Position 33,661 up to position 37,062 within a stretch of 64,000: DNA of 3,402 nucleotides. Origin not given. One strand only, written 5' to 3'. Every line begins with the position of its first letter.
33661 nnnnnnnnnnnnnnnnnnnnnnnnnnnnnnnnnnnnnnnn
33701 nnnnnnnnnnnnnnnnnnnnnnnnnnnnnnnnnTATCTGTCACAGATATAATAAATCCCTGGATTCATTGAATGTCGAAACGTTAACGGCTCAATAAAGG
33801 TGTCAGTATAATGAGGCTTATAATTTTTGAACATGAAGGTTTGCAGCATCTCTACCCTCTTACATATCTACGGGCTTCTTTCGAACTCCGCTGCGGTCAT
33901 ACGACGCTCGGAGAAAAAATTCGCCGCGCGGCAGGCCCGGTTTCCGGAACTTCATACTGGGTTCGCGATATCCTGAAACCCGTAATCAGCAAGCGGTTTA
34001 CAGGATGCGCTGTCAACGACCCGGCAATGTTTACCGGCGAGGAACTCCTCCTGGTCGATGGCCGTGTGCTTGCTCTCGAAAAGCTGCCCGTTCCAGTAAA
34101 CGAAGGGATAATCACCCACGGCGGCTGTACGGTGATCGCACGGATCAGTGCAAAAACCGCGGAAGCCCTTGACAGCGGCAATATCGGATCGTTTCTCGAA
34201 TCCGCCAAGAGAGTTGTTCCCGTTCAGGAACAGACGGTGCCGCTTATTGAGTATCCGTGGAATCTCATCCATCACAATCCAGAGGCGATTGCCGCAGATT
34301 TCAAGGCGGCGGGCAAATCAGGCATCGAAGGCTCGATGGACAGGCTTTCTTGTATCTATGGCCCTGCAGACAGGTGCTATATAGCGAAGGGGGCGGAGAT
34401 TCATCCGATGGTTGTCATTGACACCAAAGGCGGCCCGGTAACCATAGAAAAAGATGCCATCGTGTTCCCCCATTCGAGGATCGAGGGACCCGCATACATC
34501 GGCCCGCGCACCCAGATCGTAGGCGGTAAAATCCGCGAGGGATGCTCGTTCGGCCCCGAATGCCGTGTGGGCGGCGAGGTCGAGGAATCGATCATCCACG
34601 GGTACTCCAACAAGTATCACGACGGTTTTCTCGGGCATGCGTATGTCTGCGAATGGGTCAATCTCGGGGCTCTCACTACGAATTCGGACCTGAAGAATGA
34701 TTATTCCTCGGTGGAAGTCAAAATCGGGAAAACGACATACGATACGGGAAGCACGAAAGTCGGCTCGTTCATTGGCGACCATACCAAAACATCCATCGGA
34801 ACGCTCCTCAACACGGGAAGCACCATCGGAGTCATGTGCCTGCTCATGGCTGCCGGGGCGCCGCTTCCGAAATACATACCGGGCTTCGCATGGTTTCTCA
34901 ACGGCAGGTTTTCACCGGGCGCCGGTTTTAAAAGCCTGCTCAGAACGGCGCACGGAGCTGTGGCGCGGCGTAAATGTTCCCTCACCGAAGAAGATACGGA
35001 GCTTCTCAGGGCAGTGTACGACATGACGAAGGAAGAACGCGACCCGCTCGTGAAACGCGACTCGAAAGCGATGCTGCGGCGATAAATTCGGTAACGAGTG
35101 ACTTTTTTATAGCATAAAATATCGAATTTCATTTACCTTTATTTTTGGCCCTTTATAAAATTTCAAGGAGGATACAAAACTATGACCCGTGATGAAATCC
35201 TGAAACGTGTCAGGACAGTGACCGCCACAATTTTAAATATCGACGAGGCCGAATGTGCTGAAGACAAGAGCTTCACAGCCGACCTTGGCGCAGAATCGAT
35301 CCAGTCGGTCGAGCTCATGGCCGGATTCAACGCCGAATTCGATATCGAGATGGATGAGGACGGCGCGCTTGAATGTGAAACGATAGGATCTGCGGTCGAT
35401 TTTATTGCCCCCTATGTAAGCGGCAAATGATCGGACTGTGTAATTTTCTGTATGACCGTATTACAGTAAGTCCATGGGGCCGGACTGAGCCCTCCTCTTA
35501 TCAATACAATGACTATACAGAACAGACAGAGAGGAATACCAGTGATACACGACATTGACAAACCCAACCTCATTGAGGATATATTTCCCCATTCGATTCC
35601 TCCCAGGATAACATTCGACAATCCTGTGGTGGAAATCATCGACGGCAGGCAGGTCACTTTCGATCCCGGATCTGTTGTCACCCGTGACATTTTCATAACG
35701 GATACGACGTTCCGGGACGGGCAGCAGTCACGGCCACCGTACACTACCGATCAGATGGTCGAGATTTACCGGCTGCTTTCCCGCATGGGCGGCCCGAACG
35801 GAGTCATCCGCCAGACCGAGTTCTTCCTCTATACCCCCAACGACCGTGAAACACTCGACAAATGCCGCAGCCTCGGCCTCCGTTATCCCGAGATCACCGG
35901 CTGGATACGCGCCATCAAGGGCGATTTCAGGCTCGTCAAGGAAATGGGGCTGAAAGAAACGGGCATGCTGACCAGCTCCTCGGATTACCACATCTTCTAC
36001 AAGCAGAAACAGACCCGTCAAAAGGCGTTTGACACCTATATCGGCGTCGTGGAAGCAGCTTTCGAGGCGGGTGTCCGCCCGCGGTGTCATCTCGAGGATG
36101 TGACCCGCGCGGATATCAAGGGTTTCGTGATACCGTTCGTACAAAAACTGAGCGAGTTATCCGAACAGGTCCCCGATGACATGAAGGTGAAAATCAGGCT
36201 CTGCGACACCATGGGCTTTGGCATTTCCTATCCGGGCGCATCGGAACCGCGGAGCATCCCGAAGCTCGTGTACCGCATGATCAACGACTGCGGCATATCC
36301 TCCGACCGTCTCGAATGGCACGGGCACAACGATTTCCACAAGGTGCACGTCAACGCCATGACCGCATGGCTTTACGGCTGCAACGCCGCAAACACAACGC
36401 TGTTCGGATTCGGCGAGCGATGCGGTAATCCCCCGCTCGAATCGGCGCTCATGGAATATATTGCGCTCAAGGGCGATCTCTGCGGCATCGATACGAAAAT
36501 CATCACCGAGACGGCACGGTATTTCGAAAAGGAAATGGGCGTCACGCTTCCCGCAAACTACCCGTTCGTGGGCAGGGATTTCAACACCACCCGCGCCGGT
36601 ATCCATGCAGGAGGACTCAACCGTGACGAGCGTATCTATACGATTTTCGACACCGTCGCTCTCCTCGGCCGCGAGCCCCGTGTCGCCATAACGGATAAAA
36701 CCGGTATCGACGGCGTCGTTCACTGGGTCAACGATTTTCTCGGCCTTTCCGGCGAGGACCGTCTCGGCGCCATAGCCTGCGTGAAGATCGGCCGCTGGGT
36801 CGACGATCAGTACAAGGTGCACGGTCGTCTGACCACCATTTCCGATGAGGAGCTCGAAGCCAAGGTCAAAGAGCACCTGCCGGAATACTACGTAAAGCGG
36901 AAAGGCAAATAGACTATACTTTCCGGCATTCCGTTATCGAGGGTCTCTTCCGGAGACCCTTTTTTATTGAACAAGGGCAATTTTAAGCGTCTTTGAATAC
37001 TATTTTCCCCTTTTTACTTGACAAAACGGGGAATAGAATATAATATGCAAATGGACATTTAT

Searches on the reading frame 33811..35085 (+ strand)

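Call 54: search_protein_families(library=pfam, proteins=[window:33811-35085:+], max_evalue=0.00001)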
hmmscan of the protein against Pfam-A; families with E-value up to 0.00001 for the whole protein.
window:33811-35085:+ (424 aa): 2 families
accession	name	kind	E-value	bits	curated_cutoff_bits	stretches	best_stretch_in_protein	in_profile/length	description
PF13562.11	NTP_transf_4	-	1.2e-21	77.9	27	1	3-167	1-148/153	Sugar nucleotidyl transferase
PF00132.30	Hexapep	-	1.2e-06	28.4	27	0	210-238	2-30/36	Bacterial transferase hexapeptide (six repeats)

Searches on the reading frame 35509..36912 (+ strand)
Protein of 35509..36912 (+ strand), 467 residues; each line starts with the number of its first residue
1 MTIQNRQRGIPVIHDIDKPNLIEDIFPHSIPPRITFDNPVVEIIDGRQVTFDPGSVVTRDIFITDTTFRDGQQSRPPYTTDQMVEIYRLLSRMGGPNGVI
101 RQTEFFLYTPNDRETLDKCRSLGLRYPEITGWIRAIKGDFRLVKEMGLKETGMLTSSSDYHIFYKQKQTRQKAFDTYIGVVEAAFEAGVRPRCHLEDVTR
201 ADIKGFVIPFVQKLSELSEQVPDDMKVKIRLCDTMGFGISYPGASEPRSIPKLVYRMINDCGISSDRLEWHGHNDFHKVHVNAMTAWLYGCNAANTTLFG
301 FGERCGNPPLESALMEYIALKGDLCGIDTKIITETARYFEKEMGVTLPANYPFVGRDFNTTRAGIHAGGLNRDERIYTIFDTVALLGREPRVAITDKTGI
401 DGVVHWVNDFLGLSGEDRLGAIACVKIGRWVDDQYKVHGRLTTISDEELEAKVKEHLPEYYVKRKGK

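Call 54: search_protein_families(library=pfam, proteins=[window:35509-36912:+], max_evalue=0.00001)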
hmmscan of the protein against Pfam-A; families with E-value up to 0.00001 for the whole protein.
window:35509-36912:+ (467 aa): 1 family
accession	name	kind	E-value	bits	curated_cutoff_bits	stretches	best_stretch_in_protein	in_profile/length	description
PF00682.25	HMGL-like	-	2e-23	83.6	29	1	62-335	3-256/260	HMGL-like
